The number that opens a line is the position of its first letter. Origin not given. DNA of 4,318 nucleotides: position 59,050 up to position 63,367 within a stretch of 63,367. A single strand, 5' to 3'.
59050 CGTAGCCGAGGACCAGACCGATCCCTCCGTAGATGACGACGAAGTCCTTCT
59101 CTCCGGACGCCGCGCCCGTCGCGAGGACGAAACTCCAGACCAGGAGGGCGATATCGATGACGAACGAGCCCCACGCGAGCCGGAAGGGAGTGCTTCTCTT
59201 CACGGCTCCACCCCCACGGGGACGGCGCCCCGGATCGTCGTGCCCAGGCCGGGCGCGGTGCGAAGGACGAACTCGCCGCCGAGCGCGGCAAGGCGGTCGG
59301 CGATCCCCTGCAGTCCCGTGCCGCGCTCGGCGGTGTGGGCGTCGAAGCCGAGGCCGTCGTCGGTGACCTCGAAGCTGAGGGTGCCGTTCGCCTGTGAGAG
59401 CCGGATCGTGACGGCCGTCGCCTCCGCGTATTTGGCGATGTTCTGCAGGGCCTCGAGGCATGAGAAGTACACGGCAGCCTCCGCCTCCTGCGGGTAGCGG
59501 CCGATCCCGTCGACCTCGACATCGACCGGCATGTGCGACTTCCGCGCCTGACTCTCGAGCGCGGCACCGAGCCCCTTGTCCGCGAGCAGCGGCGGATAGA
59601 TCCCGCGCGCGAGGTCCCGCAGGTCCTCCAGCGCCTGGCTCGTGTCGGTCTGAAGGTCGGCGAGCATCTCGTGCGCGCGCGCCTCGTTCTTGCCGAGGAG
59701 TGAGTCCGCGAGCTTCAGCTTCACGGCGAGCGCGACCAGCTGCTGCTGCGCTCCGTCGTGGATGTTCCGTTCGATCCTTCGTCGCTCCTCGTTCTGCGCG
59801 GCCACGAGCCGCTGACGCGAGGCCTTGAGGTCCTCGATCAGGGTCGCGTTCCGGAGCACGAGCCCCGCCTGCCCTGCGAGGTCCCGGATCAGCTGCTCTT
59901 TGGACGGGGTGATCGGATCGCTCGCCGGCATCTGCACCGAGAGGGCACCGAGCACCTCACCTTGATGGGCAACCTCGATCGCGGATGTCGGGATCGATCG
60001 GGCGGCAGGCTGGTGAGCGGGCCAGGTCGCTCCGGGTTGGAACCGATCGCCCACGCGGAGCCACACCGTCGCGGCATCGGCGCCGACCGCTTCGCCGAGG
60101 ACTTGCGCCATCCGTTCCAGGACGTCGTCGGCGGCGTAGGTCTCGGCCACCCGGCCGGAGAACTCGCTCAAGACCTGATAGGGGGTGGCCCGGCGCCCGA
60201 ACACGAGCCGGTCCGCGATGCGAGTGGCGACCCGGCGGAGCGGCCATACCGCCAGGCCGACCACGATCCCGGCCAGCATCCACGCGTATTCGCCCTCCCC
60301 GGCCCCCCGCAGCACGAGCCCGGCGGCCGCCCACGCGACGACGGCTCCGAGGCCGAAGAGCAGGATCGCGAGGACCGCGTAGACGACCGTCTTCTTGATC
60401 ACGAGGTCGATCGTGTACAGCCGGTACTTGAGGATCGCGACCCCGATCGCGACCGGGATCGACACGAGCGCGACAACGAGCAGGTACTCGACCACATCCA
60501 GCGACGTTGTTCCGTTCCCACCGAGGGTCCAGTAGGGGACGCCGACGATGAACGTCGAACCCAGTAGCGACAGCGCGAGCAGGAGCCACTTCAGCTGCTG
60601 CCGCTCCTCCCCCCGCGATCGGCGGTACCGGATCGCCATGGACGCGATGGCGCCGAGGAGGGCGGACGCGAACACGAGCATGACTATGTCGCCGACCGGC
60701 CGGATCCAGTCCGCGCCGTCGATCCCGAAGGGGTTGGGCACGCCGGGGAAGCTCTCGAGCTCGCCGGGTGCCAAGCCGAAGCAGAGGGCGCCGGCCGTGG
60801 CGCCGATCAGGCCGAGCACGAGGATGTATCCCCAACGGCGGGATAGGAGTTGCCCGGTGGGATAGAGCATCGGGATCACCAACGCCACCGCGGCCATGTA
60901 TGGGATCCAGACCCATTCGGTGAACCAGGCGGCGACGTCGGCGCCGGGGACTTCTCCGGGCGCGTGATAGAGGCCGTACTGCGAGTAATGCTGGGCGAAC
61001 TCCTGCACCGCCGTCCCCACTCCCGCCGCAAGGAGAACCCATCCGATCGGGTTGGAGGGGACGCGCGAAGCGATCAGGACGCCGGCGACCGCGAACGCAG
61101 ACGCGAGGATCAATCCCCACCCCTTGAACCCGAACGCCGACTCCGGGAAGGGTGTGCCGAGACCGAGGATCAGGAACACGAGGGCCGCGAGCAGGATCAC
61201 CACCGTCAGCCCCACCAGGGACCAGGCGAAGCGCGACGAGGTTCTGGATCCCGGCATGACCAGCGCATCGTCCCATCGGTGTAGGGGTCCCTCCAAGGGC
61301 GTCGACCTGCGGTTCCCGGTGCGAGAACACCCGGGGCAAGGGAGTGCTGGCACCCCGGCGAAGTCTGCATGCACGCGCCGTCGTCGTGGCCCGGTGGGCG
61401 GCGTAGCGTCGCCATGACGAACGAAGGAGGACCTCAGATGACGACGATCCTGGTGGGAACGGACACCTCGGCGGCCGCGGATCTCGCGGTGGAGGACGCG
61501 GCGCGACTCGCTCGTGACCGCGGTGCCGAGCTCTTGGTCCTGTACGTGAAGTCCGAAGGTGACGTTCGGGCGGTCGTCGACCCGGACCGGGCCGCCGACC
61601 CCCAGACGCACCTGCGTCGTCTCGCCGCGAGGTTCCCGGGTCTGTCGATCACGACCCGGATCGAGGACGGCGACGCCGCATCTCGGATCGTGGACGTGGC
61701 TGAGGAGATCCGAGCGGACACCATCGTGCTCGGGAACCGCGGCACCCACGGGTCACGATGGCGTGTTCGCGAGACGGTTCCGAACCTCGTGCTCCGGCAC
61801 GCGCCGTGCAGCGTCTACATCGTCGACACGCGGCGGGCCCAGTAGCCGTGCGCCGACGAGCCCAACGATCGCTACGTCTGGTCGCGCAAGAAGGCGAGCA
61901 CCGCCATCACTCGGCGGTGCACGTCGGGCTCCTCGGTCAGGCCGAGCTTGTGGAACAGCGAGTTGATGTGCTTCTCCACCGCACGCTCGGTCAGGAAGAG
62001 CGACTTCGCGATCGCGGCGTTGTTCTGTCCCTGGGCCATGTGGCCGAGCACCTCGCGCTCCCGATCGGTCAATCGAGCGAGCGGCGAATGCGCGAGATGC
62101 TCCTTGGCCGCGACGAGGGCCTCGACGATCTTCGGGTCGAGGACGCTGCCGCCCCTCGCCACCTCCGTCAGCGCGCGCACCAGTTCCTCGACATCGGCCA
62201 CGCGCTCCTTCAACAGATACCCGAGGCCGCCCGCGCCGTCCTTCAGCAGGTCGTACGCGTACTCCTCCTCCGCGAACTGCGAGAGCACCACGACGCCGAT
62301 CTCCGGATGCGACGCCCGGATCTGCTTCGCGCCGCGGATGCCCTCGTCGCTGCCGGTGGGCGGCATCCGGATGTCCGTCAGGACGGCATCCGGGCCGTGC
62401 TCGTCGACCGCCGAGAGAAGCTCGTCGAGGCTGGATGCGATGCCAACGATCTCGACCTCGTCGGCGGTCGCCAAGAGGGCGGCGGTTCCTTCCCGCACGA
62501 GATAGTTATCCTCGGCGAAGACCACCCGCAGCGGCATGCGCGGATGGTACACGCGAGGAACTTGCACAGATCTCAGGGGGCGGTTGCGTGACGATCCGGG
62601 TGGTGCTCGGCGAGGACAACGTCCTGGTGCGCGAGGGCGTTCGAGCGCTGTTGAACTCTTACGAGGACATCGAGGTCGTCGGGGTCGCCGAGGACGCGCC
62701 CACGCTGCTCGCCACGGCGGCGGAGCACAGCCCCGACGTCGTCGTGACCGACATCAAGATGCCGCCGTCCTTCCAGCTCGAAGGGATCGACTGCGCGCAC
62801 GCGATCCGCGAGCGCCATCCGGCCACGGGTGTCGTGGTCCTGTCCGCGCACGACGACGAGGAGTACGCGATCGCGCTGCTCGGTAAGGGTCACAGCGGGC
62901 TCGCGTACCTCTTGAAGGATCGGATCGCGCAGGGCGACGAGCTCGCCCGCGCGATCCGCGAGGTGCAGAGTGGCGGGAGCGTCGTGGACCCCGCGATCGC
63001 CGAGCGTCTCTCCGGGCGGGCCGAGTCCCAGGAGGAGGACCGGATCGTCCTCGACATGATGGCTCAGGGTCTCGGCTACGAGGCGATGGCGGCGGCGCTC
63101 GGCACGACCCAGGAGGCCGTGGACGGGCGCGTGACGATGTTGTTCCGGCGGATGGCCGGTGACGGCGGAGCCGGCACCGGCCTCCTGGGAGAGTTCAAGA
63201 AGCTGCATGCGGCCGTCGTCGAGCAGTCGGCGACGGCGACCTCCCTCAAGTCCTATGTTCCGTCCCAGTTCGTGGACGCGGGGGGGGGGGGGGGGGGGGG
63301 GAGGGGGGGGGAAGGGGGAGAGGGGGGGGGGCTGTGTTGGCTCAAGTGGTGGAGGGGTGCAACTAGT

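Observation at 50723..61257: Five tandem, translationally coupled paralogous membrane GAF/HisKA_3 kinases in one operon with no response regulator inside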

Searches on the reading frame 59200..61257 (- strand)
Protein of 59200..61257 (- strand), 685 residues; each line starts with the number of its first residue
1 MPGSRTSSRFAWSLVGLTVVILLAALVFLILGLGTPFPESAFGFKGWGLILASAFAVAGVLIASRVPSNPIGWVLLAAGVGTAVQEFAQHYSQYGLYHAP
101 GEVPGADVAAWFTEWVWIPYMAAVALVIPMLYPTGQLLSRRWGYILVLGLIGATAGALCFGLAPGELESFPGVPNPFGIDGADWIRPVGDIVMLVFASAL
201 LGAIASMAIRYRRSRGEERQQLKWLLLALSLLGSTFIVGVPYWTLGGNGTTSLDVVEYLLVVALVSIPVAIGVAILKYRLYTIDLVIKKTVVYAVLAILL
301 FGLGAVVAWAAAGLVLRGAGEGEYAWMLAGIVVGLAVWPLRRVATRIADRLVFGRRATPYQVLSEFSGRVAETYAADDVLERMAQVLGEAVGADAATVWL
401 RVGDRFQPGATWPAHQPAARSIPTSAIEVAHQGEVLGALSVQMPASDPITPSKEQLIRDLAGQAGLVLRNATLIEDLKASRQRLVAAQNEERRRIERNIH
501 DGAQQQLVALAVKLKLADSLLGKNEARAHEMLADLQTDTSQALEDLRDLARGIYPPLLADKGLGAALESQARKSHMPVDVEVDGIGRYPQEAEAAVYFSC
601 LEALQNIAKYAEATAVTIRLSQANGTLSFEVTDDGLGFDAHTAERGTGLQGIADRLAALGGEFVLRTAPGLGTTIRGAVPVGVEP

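Call 8: search_protein_families(library=pfam, proteins=[window:59200-61257:-], max_evalue=0.01)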
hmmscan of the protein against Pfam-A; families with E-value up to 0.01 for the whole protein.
window:59200-61257:- (685 aa): 5 families
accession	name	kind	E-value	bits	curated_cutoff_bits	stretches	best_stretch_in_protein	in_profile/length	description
PF07730.19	HisKA_3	-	2.4e-13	50.9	24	1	491-556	1-66/68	Histidine kinase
PF02518.31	HATPase_c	-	1.3e-07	32.5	26.4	1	601-680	11-108/111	Histidine kinase-, DNA gyrase B-, and HSP90-like ATPase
PF01590.32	GAF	-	5.1e-05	24.2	22.4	0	377-423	3-52/133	GAF domain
PF13581.12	HATPase_c_2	-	0.00022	21.7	27.4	1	590-647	26-88/127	Histidine kinase-like ATPase domain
PF13492.12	GAF_3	-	0.0028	18.5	27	0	377-426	3-56/129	GAF domain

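Call 9: search_protein_families(library=ncbifam, proteins=[window:59200-61257:-], max_evalue=0.01)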
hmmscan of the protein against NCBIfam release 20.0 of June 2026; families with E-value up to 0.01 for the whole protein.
window:59200-61257:- (685 aa): 7 families
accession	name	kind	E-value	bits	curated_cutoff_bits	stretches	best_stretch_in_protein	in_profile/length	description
NF052443.1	SensHisKinMctS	equivalog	5.6e-32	110.7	700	1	476-681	235-448/457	two-component system sensor histidine kinase MctS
NF008649.0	PRK11644.1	equivalog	1.6e-21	76.6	408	1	481-671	293-488/499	signal transduction histidine-protein kinase/phosphatase UhpB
NF052531.1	Strep_LiaS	equivalog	6.3e-18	65.1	450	1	489-681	130-327/328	envelope stress sensor histidine kinase LiaS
NF047786.1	his_kin_MadS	equivalog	1.4e-15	57.4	500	1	477-676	211-430/434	MadS family sensor histidine kinase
NF008184.0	PRK10935.1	equivalog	3.4e-15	55.7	553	1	420-675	302-553/565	nitrate/nitrite two-component system sensor histidine kinase NarQ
NF007896.0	PRK10600.1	equivalog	5e-13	48.6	578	1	435-674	340-578/598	nitrate/nitrite two-component system sensor histidine kinase NarX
NF047322.1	HK_morpho_MacS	equivalog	4.5e-08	32.7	300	1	408-679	99-366/367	MacS family sensor histidine kinase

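Call 16: find_related_loci(query=A1, collection=genome_contigs, flank=10000)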
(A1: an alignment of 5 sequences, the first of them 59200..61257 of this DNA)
Query A1 (685 aa) in genome_contigs; peptide patterns used: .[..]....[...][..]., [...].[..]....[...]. (x = any residue, [..] = any of these).
599 stretches matched a pattern (row limit reached: there are more); 583 encode a relative of the query (tblastn E <= 1e-3); the best 80 are kept; 79 distinct loci.
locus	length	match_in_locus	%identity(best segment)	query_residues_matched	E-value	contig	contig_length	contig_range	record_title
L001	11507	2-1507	74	181-682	0e+0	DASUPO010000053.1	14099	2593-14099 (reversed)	MAG TPA_asm: Actinomycetota bacterium isolate SMAG_U1657 k141_384356, whole genome shotgun sequence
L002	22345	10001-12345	55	1-681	0e+0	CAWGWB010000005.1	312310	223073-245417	MAG: uncultured Actinomycetota bacterium isolate MFD09206.bin.1.218 genome assembly, contig: contig_6320, whole genome s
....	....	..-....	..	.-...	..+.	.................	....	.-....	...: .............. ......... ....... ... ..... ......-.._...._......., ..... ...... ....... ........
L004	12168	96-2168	46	9-682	0e+0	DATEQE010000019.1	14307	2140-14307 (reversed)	MAG TPA_asm: Actinomycetota bacterium isolate SMAG_U9039 k141_585215, whole genome shotgun sequence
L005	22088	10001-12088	47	3-680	3e-179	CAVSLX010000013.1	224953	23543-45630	MAG: uncultured Actinomycetes bacterium isolate MFD09206.bin.2.146 genome assembly, contig: contig_31725, whole genome s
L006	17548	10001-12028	47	4-681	1e-178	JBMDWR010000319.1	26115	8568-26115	MAG: Actinomycetota bacterium isolate ContSoil0_1 ContSoil0_contig319, whole genome shotgun sequence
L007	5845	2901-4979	48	2-681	0e+0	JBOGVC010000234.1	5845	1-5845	MAG: Actinomycetota bacterium isolate SC-S_metawrap_bin.34 k127_717075, whole genome shotgun sequence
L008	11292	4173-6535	47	8-682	4e-178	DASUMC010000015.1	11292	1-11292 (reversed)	MAG TPA_asm: Actinomycetota bacterium isolate SMAG_U1561 k141_777485, whole genome shotgun sequence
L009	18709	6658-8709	76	1-685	0e+0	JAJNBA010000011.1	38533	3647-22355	MAG: Actinomycetes bacterium isolate C_No_T20_A_bin.57 scaffold_582, whole genome shotgun sequence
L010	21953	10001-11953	49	44-681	2e-177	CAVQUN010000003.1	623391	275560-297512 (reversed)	MAG: uncultured Actinomycetes bacterium isolate MFD10007.bin.1.78 genome assembly, contig: contig_18040, whole genome sh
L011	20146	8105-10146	77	1-681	0e+0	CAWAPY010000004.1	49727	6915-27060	MAG: uncultured Actinomycetota bacterium isolate MFD02840.bin.2.41 genome assembly, contig: contig_147103, whole genome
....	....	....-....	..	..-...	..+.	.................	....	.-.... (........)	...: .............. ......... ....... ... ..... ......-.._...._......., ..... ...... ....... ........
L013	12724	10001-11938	49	49-681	1e-177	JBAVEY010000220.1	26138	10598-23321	MAG: Actinomycetota bacterium isolate MFD04307_ilm_asm_bin8 k127_217492, whole genome shotgun sequence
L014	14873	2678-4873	46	22-684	9e-176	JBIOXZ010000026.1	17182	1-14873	MAG: Actinomycetota bacterium isolate MAG043 k127_1651205, whole genome shotgun sequence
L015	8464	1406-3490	47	4-682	2e-175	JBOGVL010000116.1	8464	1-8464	MAG: Actinomycetota bacterium isolate SD8048_metabat2.bin.10 NODE_890_length_8464_cov_1.227540, whole genome shotgun seq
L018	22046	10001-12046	48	9-679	2e-172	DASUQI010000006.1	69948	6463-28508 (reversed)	MAG TPA_asm: Actinomycetota bacterium isolate SMAG_U1677 k141_1483436, whole genome shotgun sequence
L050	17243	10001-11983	46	46-683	1e-160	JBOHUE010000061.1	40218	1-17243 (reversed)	MAG: Candidatus Dormibacteria bacterium isolate TC-B2_metabat2.bin.3 k127_338757, whole genome shotgun sequence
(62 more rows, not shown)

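Call 30: search_protein_families(library=pfam, proteins=[L009:4057-5550:-], max_evalue=0.001)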
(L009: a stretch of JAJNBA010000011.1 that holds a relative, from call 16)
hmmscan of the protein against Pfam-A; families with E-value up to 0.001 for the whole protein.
L009:4057-5550:- (497 aa): 2 families
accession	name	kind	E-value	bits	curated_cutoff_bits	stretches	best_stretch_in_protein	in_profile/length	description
PF00211.25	Guanylate_cyc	-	4.1e-25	88.9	21.9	1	309-486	3-176/183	Adenylate and Guanylate cyclase catalytic domain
PF00072.30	Response_reg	-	1.6e-17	64.1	30.2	1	75-173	2-95/111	Response regulator receiver domain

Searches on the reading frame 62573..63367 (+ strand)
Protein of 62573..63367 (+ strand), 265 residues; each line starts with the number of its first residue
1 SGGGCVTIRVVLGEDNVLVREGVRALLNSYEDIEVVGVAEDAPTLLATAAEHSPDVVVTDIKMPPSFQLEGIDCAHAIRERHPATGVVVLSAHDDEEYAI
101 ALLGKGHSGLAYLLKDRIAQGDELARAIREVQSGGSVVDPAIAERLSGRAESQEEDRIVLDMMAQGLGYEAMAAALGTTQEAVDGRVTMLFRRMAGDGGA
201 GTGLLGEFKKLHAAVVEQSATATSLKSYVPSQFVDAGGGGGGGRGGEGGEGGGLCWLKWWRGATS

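Call 30: search_protein_families(library=pfam, proteins=[window:62573-63367:+], max_evalue=0.001)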
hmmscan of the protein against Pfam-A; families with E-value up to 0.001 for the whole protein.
window:62573-63367:+ (265 aa): 1 family
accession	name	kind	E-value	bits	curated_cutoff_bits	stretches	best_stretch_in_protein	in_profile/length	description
PF00072.30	Response_reg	-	6e-18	65.5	30.2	1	11-109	2-95/111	Response regulator receiver domain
